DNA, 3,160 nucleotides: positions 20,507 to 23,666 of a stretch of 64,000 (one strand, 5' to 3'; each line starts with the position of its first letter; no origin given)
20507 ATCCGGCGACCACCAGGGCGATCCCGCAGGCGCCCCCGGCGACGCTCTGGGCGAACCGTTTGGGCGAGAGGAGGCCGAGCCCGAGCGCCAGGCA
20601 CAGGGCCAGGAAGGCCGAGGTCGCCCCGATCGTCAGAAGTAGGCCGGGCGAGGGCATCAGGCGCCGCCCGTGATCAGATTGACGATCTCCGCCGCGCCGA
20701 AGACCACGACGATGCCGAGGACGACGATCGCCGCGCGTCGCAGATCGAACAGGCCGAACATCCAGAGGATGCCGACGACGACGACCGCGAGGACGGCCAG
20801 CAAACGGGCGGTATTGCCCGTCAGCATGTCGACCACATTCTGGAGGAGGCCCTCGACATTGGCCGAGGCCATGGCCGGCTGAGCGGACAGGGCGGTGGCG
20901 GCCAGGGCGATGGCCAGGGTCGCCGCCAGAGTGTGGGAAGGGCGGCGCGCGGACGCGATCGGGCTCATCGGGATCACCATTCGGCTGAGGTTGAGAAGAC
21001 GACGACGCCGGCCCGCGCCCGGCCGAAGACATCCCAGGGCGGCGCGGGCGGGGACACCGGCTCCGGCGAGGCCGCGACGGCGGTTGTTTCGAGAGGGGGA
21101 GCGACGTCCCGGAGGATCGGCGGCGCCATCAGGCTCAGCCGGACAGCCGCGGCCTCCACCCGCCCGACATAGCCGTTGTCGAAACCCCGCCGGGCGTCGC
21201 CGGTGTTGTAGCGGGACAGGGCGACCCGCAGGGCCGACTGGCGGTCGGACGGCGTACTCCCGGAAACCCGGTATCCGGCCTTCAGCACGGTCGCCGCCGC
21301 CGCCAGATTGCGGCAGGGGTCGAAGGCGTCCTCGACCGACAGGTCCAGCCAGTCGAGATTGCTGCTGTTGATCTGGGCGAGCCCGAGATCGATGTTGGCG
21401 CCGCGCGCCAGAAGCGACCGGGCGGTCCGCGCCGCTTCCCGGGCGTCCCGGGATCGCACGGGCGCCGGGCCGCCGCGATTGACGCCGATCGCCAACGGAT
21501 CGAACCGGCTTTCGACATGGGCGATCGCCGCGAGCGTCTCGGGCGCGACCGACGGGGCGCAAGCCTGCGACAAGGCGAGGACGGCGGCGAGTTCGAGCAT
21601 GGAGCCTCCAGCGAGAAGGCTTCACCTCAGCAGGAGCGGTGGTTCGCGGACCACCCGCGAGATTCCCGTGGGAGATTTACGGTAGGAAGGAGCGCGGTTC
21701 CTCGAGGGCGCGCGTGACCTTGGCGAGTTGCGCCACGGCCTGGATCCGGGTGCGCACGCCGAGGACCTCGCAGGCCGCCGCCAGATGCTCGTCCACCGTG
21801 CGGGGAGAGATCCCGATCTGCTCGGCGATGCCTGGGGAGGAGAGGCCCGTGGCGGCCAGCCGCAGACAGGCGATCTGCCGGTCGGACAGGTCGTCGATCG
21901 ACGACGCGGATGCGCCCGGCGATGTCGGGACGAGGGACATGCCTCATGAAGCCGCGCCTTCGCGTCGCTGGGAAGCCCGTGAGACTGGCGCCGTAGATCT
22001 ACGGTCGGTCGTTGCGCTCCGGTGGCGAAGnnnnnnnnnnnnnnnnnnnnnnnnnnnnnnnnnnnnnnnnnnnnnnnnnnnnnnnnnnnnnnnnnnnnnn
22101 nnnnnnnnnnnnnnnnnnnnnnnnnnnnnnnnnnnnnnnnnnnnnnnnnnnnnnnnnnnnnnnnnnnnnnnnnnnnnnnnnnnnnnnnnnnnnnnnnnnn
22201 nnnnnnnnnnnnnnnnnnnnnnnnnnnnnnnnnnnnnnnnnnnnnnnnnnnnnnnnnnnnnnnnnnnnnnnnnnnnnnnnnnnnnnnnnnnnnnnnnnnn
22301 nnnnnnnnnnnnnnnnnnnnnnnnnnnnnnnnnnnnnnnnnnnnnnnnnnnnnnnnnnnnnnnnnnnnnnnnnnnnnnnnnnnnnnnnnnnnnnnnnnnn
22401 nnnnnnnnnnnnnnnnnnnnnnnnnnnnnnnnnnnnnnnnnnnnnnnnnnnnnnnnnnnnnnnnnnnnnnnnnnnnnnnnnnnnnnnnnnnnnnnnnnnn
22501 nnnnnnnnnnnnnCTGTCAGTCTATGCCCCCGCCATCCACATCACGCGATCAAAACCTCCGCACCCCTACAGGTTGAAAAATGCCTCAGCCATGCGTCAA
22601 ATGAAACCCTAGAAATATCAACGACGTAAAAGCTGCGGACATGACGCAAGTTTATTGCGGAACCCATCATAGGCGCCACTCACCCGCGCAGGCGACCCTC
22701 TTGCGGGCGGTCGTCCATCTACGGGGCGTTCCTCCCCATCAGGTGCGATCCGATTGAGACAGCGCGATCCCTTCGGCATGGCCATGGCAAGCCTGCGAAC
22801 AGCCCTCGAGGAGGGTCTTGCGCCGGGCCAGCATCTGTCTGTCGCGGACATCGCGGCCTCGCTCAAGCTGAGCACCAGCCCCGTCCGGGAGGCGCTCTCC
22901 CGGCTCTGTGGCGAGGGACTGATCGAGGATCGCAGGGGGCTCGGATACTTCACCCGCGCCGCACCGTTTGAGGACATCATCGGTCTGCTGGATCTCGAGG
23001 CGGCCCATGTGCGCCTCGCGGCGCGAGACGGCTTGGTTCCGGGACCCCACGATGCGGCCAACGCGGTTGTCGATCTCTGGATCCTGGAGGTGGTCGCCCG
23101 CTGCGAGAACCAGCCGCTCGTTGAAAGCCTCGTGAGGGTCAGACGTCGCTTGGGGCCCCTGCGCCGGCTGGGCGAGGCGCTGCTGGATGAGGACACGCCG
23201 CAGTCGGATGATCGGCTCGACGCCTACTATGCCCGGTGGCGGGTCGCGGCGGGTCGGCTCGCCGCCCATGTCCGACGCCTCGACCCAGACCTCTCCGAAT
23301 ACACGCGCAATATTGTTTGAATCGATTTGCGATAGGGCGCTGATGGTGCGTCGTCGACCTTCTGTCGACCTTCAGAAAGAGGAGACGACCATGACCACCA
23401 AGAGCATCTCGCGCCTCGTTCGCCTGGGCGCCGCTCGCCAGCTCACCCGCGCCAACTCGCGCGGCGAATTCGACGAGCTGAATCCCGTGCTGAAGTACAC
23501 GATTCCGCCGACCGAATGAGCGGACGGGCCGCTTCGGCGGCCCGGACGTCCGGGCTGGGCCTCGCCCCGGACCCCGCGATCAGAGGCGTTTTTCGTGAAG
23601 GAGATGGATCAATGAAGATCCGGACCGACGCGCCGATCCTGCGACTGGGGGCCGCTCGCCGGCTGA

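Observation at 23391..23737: Two tandem precursors whose only consistent processing gives Ala1-Glu9 macrolactam rings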

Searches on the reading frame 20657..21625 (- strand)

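Call 5: search_protein_families(library=pfam, proteins=[window:20657-21625:-], max_evalue=0.01)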
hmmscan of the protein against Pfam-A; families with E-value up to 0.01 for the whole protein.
window:20657-21625:- (322 aa): 1 family
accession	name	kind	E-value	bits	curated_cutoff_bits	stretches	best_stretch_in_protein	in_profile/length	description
PF04956.18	TrbC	-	4.8e-22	78.4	27.9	1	230-318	7-98/98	TrbC/VIRB2 pilin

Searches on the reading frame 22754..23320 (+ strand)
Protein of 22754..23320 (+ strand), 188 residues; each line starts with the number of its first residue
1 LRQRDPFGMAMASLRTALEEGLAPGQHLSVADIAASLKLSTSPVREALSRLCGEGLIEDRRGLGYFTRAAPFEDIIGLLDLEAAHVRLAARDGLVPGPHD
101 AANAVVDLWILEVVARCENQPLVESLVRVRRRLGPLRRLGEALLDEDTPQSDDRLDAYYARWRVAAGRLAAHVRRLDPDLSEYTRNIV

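Call 5: search_protein_families(library=pfam, proteins=[window:22754-23320:+], max_evalue=0.01)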
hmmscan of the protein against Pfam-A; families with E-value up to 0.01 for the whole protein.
window:22754-23320:+ (188 aa): 6 families
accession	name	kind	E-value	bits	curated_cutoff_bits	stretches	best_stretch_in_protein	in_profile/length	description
PF00392.27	GntR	-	2.1e-10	40.5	27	1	12-65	7-62/64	Bacterial regulatory proteins, gntR family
PF13412.12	HTH_24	-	3.1e-05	23.9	21.9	1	27-58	17-48/48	Winged helix-turn-helix DNA-binding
PF13545.12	HTH_Crp_2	-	0.0032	17.8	27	1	27-61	22-56/70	Crp-like helix-turn-helix domain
PF02082.26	Rrf2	-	0.0046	17.6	30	1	24-64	20-61/132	Iron-dependent Transcriptional regulator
PF12802.13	MarR_2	-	0.0088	16.6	27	0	23-58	17-51/61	MarR family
PF01022.26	HTH_5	-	0.0091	16.3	22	0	26-58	14-46/47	Bacterial regulatory protein, arsR family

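Call 7: search_protein_families(library=ncbifam, proteins=[window:22754-23317:+], max_evalue=0.01)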
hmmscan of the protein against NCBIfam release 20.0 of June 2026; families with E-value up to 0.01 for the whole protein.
window:22754-23317:+ (188 aa): 6 families
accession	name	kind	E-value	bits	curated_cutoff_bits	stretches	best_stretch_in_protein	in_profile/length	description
TIGR03338.1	phnR_burk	equivalog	2.1e-07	30.8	271.5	1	16-84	23-91/212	phosphonate utilization associated transcriptional regulator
NF007741.0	PRK10421.1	equivalog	0.00015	21.2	311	1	19-69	22-73/262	transcriptional regulator LldR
NF033788.1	HTH_metalloreg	subfamily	0.0035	17.1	55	1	15-61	13-59/77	metalloregulator ArsR/SmtB family transcription factor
NF033546.1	transpos_IS21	equivalog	0.0036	16.9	160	0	26-174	7-109/294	IS21 family transposase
NF007588.0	PRK10225.1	equivalog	0.0045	16.3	442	1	21-67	26-73/257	Uxu operon transcriptional regulator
NF007001.0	PRK09464.1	equivalog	0.0093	15.6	330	0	17-69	23-76/254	pyruvate dehydrogenase complex transcriptional repressor PdhR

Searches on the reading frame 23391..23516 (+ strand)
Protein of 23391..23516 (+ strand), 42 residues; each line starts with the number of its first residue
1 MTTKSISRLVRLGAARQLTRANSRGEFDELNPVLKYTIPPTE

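Call 7: search_protein_families(library=ncbifam, proteins=[window:23391-23516:+], max_evalue=0.01)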
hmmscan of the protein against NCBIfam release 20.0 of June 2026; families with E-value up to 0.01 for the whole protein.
window:23391-23516:+ (42 aa): 0 families

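Call 11: find_homologous_proteins(query=window:23391-23516:+, max_evalue=10)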
Query seq(42 aa) (42 aa): 13 proteins with E <= 10 among 13 candidates.
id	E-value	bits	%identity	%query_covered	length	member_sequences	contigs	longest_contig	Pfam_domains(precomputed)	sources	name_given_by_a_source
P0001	5.2e-18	79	98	100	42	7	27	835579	-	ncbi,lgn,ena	ncbi:MAG: hypothetical protein ACT6R7_07660 [Brevundimonas aurantiaca]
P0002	3.7e-15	71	88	100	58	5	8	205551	-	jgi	jgi:hypothetical protein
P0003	3.0e-14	68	85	98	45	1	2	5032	-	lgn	-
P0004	8.4e-14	67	81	100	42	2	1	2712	-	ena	-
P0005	2.9e-13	65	83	100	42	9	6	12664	-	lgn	-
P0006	3.0e-13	65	88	95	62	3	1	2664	-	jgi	-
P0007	4.2e-13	64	85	95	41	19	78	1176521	-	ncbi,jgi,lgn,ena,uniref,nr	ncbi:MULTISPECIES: hypothetical protein [Brevundimonas]|jgi:hypothetical protein|uniref:Uncharacteri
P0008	1.7e-9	54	82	90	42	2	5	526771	-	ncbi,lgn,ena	ncbi:hypothetical protein ABE444_09515 [Brevundimonas pondensis]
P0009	1.9e-9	53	76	100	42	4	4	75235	-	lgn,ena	-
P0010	4.5e-9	52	82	90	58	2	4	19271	-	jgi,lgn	-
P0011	3.0e-8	50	75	95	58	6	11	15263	-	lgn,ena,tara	tara:strand:+ start:20232 stop:20408 length:177 start_codon:yes stop_codon:yes gene_type:complete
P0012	4.4e-8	49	70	95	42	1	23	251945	-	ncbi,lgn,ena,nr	ncbi:hypothetical protein [Brevundimonas sp.]|nr:hypothetical protein [Brevundimonas sp.]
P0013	2.6e-7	47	90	69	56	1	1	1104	-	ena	-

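Call 51: find_encoding_contigs(protein=window:23391-23516:+, flank=3000, max_places=6)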
Protein seq(42 aa) (42 aa): 23 contigs read that carry it; 6 places shown.
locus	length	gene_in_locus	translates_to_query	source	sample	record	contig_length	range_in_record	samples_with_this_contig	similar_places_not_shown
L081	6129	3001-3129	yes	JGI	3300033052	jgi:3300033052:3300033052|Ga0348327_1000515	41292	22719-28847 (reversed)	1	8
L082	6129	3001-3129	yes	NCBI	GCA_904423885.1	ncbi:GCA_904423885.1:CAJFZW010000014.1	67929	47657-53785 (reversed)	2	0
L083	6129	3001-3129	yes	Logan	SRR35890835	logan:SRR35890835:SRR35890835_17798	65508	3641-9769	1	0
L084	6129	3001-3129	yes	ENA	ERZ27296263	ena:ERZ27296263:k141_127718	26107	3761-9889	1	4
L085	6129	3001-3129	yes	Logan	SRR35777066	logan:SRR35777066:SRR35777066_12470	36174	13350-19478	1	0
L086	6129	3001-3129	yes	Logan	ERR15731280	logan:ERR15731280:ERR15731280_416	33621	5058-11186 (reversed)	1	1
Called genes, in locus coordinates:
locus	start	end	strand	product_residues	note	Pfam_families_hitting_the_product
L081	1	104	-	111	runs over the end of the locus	PF05101:VirB3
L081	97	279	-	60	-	-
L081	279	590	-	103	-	PF04956:TrbC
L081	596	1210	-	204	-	PF01464:SLT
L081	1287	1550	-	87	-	PF08281:Sigma70_r4_2 (weak), PF00196:GerE, PF13384:HTH_23 (faint)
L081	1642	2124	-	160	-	-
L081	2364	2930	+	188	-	PF00392:GntR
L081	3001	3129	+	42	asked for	-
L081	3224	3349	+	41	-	-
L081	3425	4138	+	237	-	PF13471:Transglut_core3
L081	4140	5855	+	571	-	PF00733:Asn_synthase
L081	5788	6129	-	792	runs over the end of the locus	PF02129:Peptidase_S15 (faint), PF00326:Peptidase_S9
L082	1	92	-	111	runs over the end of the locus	PF05101:VirB3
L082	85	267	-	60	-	-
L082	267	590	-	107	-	PF04956:TrbC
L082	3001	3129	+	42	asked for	-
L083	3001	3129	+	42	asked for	-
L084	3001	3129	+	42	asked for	-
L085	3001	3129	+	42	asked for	-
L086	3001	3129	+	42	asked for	-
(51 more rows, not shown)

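Call 62: search_protein_representatives(alignment_id=A4)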
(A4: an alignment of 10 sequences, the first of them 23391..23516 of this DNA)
Query: 10 sequences, 42 profile positions. Proteins with E-value up to 0.001 (for the whole library): 46; up to 1e-10: 9; up to 1e-30: 0. The best 46 are listed.
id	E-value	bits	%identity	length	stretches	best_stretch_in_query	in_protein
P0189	5.8e-23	96.6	-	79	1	1-42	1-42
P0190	2.9e-17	78.3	-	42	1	1-41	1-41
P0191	4.1e-17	77.9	-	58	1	2-41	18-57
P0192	1.7e-16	75.9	-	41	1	1-40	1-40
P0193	5.0e-14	68.0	-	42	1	1-42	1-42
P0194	1.2e-13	66.8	-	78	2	8-37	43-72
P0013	5.4e-13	64.7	-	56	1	14-42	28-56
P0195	1.2e-12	63.6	-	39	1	1-31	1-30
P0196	2.3e-11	59.5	-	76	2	8-36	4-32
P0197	1.6e-10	56.8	-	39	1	5-40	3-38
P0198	2.5e-10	56.1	-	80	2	10-40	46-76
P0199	5.9e-10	54.9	-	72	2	1-37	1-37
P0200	1.2e-09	54.0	-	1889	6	28-40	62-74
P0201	2.2e-09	53.1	-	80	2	1-30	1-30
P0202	2.7e-09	52.8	-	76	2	12-37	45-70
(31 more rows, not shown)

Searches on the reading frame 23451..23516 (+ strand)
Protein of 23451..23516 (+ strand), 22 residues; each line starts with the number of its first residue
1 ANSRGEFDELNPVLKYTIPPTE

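Call 18: search_solved_structures(query=window:23451-23516:+, max_evalue=10, show_alignments=3)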
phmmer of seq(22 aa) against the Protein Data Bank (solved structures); distinct sequences matched with E-value up to 10: 0.
